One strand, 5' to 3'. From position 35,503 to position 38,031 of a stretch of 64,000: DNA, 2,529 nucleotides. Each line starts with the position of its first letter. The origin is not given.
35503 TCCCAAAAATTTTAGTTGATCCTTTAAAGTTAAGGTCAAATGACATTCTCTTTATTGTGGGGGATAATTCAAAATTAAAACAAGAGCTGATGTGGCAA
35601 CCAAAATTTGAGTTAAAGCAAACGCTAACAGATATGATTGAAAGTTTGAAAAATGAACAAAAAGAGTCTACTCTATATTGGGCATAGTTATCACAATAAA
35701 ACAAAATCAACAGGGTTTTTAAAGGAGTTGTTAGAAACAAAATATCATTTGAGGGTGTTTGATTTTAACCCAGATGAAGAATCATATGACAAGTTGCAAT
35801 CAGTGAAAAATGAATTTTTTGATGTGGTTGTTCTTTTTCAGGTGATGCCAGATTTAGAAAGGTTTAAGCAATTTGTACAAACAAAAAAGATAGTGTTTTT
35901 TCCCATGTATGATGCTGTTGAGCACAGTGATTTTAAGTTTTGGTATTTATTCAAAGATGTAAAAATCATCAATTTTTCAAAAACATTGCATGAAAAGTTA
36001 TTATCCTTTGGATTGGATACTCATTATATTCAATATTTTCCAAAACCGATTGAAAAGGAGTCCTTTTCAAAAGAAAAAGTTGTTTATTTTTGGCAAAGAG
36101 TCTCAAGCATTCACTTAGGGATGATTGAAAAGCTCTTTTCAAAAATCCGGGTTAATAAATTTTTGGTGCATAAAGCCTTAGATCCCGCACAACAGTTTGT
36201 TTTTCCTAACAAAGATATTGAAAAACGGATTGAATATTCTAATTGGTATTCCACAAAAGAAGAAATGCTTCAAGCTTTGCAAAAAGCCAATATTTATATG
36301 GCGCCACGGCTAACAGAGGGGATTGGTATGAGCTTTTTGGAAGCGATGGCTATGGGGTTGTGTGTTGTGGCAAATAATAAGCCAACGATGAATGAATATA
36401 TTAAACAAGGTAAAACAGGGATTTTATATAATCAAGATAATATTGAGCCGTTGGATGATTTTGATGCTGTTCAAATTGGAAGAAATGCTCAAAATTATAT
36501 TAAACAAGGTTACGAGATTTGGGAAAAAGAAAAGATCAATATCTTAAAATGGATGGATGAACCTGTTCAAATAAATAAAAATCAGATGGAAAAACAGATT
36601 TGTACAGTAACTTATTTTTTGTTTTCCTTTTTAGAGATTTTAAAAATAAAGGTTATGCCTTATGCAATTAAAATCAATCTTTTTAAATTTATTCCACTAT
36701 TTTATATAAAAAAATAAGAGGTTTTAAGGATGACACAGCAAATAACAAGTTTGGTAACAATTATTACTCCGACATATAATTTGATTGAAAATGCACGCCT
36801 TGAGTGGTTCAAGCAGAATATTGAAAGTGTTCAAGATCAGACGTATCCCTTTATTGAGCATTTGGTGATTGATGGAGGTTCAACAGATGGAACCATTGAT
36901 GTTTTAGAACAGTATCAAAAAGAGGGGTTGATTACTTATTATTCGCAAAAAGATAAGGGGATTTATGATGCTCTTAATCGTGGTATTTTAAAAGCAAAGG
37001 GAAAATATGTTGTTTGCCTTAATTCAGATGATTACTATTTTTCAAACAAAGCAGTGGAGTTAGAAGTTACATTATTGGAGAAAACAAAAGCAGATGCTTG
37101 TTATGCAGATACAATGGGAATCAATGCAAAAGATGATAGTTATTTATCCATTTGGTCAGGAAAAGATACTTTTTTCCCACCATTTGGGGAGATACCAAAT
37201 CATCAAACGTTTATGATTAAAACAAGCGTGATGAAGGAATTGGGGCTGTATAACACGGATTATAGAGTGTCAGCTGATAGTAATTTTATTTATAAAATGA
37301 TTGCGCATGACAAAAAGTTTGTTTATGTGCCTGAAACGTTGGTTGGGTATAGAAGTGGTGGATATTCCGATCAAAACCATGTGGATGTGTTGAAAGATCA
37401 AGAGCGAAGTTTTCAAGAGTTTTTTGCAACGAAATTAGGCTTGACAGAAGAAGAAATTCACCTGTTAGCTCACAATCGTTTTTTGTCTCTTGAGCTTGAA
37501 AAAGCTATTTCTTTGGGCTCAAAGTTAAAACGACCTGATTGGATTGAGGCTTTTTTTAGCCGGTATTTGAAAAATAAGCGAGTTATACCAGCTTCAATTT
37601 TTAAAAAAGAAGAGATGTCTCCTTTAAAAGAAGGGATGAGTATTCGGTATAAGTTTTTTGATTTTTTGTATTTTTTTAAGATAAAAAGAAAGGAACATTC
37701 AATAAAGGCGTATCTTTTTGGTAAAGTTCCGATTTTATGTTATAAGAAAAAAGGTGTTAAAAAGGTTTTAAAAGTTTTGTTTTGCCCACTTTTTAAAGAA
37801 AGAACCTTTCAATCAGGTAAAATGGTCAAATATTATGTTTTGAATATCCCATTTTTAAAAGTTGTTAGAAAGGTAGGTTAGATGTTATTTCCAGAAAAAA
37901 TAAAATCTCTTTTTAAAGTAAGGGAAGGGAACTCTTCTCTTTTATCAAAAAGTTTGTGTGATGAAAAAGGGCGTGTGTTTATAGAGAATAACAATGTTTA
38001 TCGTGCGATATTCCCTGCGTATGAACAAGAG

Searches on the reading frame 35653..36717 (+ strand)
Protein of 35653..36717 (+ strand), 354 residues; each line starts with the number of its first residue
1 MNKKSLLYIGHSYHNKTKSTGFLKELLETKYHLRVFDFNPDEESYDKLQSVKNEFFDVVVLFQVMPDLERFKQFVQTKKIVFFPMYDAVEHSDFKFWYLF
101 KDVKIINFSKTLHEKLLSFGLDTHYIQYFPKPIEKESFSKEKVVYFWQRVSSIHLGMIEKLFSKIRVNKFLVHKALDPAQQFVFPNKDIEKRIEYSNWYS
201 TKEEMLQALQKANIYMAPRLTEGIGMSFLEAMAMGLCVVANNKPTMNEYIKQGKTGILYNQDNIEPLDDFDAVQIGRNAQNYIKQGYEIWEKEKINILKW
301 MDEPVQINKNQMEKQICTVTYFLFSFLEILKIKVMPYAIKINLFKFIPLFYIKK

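Call 68: search_protein_families(library=pfam, proteins=[window:35653-36717:+], max_evalue=0.000001)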
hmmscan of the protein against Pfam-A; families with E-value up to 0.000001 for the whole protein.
window:35653-36717:+ (354 aa): 2 families
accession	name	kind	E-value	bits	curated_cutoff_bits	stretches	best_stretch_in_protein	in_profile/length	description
PF00534.26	Glycos_transf_1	-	3.3e-15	56.5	26.4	1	190-266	72-147/172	Glycosyl transferases group 1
PF13692.12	Glyco_trans_1_4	-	7.9e-15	55.8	27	1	188-265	56-130/142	Glycosyl transferases group 1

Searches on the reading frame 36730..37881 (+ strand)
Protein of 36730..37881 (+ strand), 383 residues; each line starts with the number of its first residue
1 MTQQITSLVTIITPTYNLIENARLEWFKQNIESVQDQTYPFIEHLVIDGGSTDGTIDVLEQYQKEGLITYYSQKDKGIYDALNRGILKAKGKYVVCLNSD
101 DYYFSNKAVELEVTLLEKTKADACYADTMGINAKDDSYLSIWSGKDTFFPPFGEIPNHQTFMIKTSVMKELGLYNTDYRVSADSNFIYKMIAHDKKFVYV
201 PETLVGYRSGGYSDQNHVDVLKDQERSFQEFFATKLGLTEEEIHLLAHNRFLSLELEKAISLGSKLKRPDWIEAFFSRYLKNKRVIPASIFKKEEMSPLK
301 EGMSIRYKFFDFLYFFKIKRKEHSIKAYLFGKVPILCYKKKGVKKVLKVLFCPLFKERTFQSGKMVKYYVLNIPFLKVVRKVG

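Call 45: find_encoding_contigs(protein=window:36730-37881:+, flank=10000, max_places=1)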
Protein window:36730-37881:+ (383 aa): no gene with exactly this product is on record in the collection.

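Call 68: search_protein_families(library=pfam, proteins=[window:36730-37881:+], max_evalue=0.000001)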
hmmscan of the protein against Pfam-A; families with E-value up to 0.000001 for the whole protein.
window:36730-37881:+ (383 aa): 2 families
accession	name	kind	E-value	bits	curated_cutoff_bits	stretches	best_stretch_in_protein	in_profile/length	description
PF00535.33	Glycos_transf_2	-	1.4e-24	87.3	23.3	1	10-142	1-129/168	Glycosyl transferase family 2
PF10111.15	Glyco_tranf_2_2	-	3.4e-07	30.5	27.3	1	25-107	13-98/276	Glycosyltransferase like family 2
